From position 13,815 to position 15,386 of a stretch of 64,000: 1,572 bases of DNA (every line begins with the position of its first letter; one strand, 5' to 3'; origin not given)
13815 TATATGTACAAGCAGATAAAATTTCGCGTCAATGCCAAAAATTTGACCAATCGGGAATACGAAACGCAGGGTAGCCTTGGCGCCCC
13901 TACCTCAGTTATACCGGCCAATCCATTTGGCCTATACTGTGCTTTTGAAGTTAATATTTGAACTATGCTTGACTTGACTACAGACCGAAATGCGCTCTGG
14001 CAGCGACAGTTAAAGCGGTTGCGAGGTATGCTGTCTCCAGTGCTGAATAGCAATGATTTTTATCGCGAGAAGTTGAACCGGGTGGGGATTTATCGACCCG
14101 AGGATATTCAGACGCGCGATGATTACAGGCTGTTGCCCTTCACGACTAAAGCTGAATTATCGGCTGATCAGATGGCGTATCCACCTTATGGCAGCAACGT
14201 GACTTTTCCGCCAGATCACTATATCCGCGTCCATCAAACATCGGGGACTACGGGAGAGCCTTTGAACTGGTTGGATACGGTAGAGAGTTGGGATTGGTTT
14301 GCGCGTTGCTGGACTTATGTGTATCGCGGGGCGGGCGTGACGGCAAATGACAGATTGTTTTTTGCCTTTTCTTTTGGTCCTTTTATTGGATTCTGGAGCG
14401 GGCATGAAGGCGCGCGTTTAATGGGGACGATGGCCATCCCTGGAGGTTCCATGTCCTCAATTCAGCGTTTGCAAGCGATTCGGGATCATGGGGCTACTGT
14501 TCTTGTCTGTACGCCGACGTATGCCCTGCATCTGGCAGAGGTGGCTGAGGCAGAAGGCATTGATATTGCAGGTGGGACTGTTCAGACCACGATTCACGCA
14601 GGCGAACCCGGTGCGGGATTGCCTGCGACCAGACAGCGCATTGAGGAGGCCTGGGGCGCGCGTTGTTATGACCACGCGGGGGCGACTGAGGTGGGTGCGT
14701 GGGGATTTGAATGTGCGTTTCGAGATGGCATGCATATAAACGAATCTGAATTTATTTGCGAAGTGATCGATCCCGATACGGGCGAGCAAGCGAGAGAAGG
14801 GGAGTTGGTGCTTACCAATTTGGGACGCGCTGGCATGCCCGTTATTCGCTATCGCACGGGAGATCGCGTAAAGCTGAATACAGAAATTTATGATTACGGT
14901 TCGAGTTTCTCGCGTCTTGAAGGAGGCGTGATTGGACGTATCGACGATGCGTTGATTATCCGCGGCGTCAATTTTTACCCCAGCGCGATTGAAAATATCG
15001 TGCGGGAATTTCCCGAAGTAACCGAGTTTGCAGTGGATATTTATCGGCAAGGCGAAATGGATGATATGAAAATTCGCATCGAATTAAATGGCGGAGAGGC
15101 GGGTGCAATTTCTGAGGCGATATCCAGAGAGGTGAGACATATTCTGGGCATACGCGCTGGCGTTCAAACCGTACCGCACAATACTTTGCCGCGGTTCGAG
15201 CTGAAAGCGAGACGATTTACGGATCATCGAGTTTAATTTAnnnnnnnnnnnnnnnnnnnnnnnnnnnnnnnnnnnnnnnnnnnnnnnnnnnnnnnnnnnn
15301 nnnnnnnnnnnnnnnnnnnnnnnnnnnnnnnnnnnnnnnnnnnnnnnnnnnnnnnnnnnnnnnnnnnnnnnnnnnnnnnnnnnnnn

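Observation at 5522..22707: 17-kb, 13-gene single-strand operon that looks like a make-export-recapture system matching no cluster class I can name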

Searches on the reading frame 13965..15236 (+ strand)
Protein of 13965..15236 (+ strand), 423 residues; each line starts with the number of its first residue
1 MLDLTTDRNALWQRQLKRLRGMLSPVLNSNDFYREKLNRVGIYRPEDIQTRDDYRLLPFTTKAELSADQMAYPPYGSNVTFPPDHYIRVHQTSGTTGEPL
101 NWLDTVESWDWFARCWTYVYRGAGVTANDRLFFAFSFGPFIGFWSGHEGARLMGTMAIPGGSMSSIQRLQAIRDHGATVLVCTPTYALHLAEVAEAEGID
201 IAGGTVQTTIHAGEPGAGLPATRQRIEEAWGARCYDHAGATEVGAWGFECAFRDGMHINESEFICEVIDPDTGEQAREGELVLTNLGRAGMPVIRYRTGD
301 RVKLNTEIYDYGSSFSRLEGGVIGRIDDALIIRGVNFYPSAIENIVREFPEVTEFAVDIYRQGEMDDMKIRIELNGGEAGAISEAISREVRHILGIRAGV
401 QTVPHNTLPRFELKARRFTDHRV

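Call 3: search_protein_families(library=pfam, proteins=[window:13965-15236:+], max_evalue=0.01)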
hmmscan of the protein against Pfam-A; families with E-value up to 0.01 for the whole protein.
window:13965-15236:+ (423 aa): 2 families
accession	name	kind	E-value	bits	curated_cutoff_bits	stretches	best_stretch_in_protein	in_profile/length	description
PF14535.12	AMP-binding_C_2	-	1.5e-19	70.5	25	1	334-422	1-96/96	AMP-binding enzyme C-terminal domain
PF00501.34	AMP-binding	-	1.4e-06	27.8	29.9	1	77-250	155-329/384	AMP-binding enzyme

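Call 5: search_protein_families(library=ncbifam, proteins=[window:13965-15236:+], max_evalue=0.001)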
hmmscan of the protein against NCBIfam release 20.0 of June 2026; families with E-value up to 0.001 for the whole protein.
window:13965-15236:+ (423 aa): 18 families
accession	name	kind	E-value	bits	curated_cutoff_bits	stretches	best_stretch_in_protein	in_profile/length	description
NF041878.1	paak_haloarch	equivalog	2.6e-76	256.9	700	1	5-421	7-426/427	phenylacetate--CoA ligase PaaK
TIGR02155.1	PA_CoA_ligase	equivalog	2e-67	227.6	646.3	1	10-422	7-422/422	phenylacetate--CoA ligase PaaK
NF053551.1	FlxY_rubin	equivalog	6.4e-46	156.9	520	1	10-413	8-410/424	flexirubin biosynthesis putative acyl-CoA ligase FlxY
NF045666.1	DVU1553_fam_AMP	equivalog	1.1e-38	133.1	300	2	152-319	157-325/331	DVU_1553 family AMP-dependent CoA ligase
NF041217.1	BagE_FevW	exception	6e-31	107.8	800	1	57-418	47-402/424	bagremycin/ferroverdin synthetase BagE/FevW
TIGR03335.1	F390_ftsA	equivalog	2.1e-25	89.4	458.7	1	19-304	22-308/445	coenzyme F390 synthetase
NF005801.1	PRK07656.1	equivalog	5.3e-08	31.9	657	0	322-357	399-434/500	FadD3 family acyl-CoA ligase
TIGR01733.1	AA-adenyl-dom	subfamily_domain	7.5e-08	31.6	317.4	1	77-355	113-407/409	amino acid adenylation domain-containing protein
NF006624.1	PRK09192.1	subfamily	1.9e-05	23.2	600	1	322-410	452-545/567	fatty acyl-AMP ligase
NF004837.0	PRK06187.1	subfamily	8.6e-05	21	476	0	325-357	421-453/531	long-chain-fatty-acid--CoA ligase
NF053567.1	HBDA_AROS1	equivalog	9.2e-05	21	1000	0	91-242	178-323/523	3-hydroxybenzoate--CoA ligase HbdA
NF004282.0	PRK05691.1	subfamily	0.00011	18.4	4090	1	322-401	446-516/4334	non-ribosomal peptide synthase/polyketide synthase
TIGR03208.1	cyc_hxne_CoA_lg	equivalog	0.00016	20.5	792.3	0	81-246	192-350/538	cyclohexanecarboxylate-CoA ligase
NF009233.0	PRK12583.1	subfamily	0.00024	19.7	832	0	84-357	201-481/558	fatty acid CoA ligase family protein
NF004114.0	PRK05605.1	equivalog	0.00027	19.4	766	0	322-357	465-500/575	long-chain-fatty-acid--CoA ligase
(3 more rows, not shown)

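Call 10: find_homologous_proteins(query=window:13965-15236:+, max_evalue=1e-20)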
Query window:13965-15236:+ (423 aa): 8000 proteins with E <= 1e-20 among 8000 candidates; the best 120 are listed.
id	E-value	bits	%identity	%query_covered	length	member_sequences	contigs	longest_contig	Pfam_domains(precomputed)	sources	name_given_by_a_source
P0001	1.4e-268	909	92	100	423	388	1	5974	PF00501.35,PF14535.13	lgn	-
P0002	9.4e-226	768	81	98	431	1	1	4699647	PF00501.35,PF14535.13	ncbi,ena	-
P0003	1.4e-221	754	80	99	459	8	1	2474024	PF00501.35,PF14535.13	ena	-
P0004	5.9e-219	746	76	99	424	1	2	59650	PF00501.35,PF14535.13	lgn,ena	-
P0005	7.5e-219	745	78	100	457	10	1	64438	PF14535.13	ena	-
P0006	7.5e-218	742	77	99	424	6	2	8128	PF00501.35,PF14535.13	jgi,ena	-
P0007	8.7e-217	738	77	99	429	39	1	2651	PF14535.13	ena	-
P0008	3.3e-215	733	76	98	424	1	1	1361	PF00501.35,PF14535.13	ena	-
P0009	5.0e-215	733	78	95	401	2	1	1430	PF00501.35,PF14535.13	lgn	-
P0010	6.1e-215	732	75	99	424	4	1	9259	PF00501.35,PF14535.13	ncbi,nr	ncbi:MAG: phenylacetate--CoA ligase family protein [bacterium]|nr:phenylacetate--CoA ligase family p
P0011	3.8e-213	726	74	99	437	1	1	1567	PF00501.35,PF14535.13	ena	-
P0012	7.1e-211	719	75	96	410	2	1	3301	PF00501.35,PF14535.13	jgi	jgi:phenylacetate-CoA ligase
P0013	4.3e-208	710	72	99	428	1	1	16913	PF00501.35,PF14535.13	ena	-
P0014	2.6e-205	701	71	99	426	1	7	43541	PF00501.35,PF14535.13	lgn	-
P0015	2.0e-204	698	71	98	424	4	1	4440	PF00501.35,PF14535.13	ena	-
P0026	3.1e-197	674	70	98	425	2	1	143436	PF00501.35,PF14535.13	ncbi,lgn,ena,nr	ncbi:MAG: phenylacetate--CoA ligase family protein [Gemmatimonadota bacterium]|nr:phenylacetate--CoA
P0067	6.3e-192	657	68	99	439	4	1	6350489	PF14535.13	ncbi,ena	-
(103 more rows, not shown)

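Call 11: find_encoding_contigs(protein=P0002, flank=10000, max_places=2)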
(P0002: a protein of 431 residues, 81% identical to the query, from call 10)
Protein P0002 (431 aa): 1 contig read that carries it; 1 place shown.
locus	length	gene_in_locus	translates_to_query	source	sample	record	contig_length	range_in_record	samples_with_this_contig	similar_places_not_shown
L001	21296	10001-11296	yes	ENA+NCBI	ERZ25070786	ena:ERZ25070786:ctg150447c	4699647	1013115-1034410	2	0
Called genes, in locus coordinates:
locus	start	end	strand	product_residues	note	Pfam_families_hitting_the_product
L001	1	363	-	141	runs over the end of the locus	PF13635:DUF4143 (weak)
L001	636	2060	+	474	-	PF00171:Aldedh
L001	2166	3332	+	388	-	PF00465:Fe-ADH, PF13685:Fe-ADH_2, PF25137:ADH_Fe_C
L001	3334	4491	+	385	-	-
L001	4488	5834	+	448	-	PF04055:Radical_SAM, PF06969:HemN_C (weak)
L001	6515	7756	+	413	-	PF13360:PQQ_2, PF01011:PQQ (faint), PF13360:PQQ_2, PF13570:Beta-prop_ACSF4 (weak)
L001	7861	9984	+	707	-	PF07715:Plug, PF00593:TonB_dep_Rec_b-barrel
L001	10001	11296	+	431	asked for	PF00501:AMP-binding, PF14535:AMP-binding_C_2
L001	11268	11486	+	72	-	-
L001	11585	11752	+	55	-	PF24732:ParE_like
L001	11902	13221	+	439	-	PF00884:Sulfatase, PF01663:Phosphodiest (weak), PF00884:Sulfatase, PF16347:SGSH_C (faint)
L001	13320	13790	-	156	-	PF01878:EVE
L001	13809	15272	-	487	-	PF00884:Sulfatase, PF01663:Phosphodiest (faint), PF16347:SGSH_C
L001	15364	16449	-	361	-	PF01244:Peptidase_M19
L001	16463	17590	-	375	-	PF01244:Peptidase_M19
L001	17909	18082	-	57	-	-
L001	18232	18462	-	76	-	-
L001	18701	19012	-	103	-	-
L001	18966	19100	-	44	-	-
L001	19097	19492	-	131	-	-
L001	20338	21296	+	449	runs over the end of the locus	PF00962:A_deaminase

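Call 12: find_encoding_contigs(protein=P0026, flank=10000, max_places=2)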
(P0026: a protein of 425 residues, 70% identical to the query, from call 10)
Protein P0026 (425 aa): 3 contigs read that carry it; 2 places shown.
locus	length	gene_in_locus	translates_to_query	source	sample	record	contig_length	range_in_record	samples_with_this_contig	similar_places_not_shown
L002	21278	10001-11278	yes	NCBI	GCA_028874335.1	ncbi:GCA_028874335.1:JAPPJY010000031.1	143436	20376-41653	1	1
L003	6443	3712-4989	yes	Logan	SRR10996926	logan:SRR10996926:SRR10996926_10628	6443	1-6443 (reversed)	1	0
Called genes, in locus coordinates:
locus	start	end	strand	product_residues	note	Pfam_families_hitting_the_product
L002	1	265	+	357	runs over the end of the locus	PF00501:AMP-binding (faint)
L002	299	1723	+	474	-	PF00171:Aldedh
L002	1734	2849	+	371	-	PF00465:Fe-ADH, PF13685:Fe-ADH_2, PF25137:ADH_Fe_C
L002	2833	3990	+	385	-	-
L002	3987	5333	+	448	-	PF04055:Radical_SAM, PF06969:HemN_C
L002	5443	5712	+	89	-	PF04255:DUF433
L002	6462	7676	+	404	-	PF13360:PQQ_2, PF13570:Beta-prop_ACSF4, PF01011:PQQ (faint), PF13360:PQQ_2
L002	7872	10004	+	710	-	PF07715:Plug, PF00593:TonB_dep_Rec_b-barrel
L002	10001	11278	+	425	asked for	PF00501:AMP-binding (weak), PF14535:AMP-binding_C_2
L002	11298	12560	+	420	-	PF00890:FAD_binding_2 (faint), PF01266:DAO (weak), PF01494:FAD_binding_3, PF04820:Trp_halogenase, PF07992:Pyr_redox_2 (faint), PF12831:FAD_oxidored, PF13450:NAD_binding_8 (weak), PF04820:Trp_halogenase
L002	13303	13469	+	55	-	PF05635:23S_rRNA_IVP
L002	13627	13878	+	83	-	PF05635:23S_rRNA_IVP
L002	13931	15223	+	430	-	PF13579:Glyco_trans_4_4, PF13439:Glyco_transf_4, PF20706:GT4-conflict (weak), PF00534:Glycos_transf_1, PF13692:Glyco_trans_1_4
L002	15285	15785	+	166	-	-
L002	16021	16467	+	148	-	PF13279:4HBT_2, PF03061:4HBT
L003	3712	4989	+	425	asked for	PF00501:AMP-binding (weak), PF14535:AMP-binding_C_2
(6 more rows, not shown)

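Call 13: find_encoding_contigs(protein=P0067, flank=10000, max_places=2)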
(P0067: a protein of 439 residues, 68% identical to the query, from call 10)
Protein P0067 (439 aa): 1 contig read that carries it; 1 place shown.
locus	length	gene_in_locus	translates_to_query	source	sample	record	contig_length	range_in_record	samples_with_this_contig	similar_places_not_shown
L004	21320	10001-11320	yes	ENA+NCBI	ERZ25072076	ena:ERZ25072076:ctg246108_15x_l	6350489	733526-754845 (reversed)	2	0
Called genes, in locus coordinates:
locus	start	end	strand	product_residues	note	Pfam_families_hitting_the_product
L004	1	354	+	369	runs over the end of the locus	PF00465:Fe-ADH, PF13685:Fe-ADH_2, PF25137:ADH_Fe_C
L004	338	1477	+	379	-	-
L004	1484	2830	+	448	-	PF04055:Radical_SAM, PF06969:HemN_C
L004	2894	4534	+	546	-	-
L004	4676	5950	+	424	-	PF07774:EMC1_C (faint), PF01011:PQQ (weak), PF13360:PQQ_2, PF13570:Beta-prop_ACSF4 (weak)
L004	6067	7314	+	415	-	-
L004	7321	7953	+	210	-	PF01947:Rv2949c-like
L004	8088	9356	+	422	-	PF13570:Beta-prop_ACSF4, PF13360:PQQ_2, PF01011:PQQ (faint), PF25293:Beta-prop_EMC1_N (faint), PF13360:PQQ_2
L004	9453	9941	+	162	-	-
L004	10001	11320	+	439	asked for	PF14535:AMP-binding_C_2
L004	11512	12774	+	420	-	PF00890:FAD_binding_2 (faint), PF01266:DAO (faint), PF01494:FAD_binding_3, PF04820:Trp_halogenase, PF07992:Pyr_redox_2 (faint), PF12831:FAD_oxidored, PF13450:NAD_binding_8 (faint), PF04820:Trp_halogenase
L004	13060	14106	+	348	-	PF16868:NMT1_3, PF12974:Phosphonate-bd, PF09084:NMT1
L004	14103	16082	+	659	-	PF06808:DctM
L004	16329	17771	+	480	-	PF03972:MmgE_PrpD_N, PF19305:MmgE_PrpD_C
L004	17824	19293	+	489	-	PF00884:Sulfatase, PF16347:SGSH_C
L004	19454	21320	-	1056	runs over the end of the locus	PF08471:Ribonuc_red_2_N, PF02867:Ribonuc_red_lgC, PF12637:TSCPD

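Call 16: find_related_loci(query=A1, collection=genome_contigs, flank=10000)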
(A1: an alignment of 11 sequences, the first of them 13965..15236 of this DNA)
Query A1 (423 aa) in genome_contigs; peptide patterns used: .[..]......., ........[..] (x = any residue, [..] = any of these).
599 stretches matched a pattern (row limit reached: there are more); 445 encode a relative of the query (tblastn E <= 1e-3); the best 80 are kept; 80 distinct loci.
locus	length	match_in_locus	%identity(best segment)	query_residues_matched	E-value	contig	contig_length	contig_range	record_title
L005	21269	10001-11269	96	1-423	0e+0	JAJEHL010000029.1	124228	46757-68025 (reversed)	MAG: Candidatus Latescibacterota bacterium isolate p16x60bins.49 k141_431128, whole genome shotgun sequence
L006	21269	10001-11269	95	1-423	0e+0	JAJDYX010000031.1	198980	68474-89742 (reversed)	MAG: Candidatus Latescibacterota bacterium isolate jk18x34bins.57 k141_309523, whole genome shotgun sequence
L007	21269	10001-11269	95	1-423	0e+0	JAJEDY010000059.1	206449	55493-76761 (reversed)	MAG: Candidatus Latescibacterota bacterium isolate p16x33bins.50 k141_121925, whole genome shotgun sequence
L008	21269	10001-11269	92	1-423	0e+0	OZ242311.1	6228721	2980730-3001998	MAG: Candidatus Latescibacterota bacterium isolate bccf755e-c1ee-4055-8c2e-878efcd7d1d4 genome assembly, chromosome: 1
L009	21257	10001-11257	93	5-423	0e+0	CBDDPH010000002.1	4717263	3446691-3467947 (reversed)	MAG: Candidatus Latescibacterota bacterium isolate fcaf43fe-a799-4ace-af36-b323ac78cc8e genome assembly, contig: contig_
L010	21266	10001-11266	90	1-422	0e+0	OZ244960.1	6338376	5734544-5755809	MAG: Candidatus Latescibacterota bacterium isolate 84ceb019-2832-410a-8319-f59b3e32517b genome assembly, chromosome: 1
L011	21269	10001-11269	92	1-423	0e+0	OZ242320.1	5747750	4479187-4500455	MAG: Candidatus Latescibacterota bacterium isolate 06f19266-885c-4d39-bf7e-e57a8b9e9c03 genome assembly, chromosome: 1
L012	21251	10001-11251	80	6-422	0e+0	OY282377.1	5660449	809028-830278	MAG: uncultured Latescibacteria bacterium genome assembly, chromosome: 1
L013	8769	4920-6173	74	5-422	0e+0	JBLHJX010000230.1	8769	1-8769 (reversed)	MAG: Candidatus Latescibacterota bacterium isolate 3300054698_44 Ga0535670_0017534, whole genome shotgun sequence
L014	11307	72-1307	70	11-422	0e+0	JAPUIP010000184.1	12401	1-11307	MAG: Candidatus Poribacteria bacterium isolate KW1-S08_28 KW1-S08_28_cg184, whole genome shotgun sequence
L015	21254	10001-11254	68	5-422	0e+0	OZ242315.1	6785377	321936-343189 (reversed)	MAG: Candidatus Poribacteria bacterium isolate 55818b94-eea9-47de-9476-a843df335cd7 genome assembly, chromosome: 1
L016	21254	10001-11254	68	5-422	0e+0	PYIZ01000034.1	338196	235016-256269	MAG: Candidatus Poribacteria bacterium isolate PCPOR2b Ga0206366_134, whole genome shotgun sequence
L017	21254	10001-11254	68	5-422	0e+0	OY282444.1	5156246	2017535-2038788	MAG: uncultured Poribacteria bacterium genome assembly, chromosome: 1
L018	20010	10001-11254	67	5-422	0e+0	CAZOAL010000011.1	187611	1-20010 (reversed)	MAG TPA_asm: uncultured bacterium isolate SRP119689_co1_304 genome assembly, contig: NODE_39_length_187611_cov_28.582551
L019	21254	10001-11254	68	5-422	0e+0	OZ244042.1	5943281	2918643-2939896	MAG: Candidatus Poribacteria bacterium isolate 82c2f847-b3a6-4516-8f18-366283cf6473 genome assembly, chromosome: 1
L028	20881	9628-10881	64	5-422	0e+0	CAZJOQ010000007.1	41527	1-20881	MAG TPA_asm: uncultured Nitrospira sp. isolate SRP072547_co1_41 genome assembly, contig: NODE_1013_length_41527_cov_27.7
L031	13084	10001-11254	66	5-422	0e+0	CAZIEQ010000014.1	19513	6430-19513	MAG TPA_asm: uncultured Acidimicrobiia bacterium isolate binchicken_co275_88 genome assembly, contig: NODE_3662_length_1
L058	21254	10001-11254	62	5-422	5e-180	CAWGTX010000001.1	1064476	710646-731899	MAG: uncultured bacterium isolate MFD09779.bin.1.245 genome assembly, contig: contig_20138, whole genome shotgun sequenc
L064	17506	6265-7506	63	8-422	2e-177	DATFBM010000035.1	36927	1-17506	MAG TPA_asm: Acidimicrobiia bacterium isolate SMAG_U8528 k141_2500880, whole genome shotgun sequence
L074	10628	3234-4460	62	15-422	2e-169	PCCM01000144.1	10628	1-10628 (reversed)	MAG: Gemmatimonadetes bacterium isolate NP105 MHASMcontig_177347, whole genome shotgun sequence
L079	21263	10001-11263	59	3-422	2e-167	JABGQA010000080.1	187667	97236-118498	MAG: Candidatus Poribacteria bacterium isolate co234_bin45 NODE_91_length_187667_cov_8.468094, whole genome shotgun sequ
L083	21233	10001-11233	60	13-422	1e-165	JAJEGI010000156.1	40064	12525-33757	MAG: Candidatus Poribacteria bacterium isolate p16x44bins.54 k141_1028302, whole genome shotgun sequence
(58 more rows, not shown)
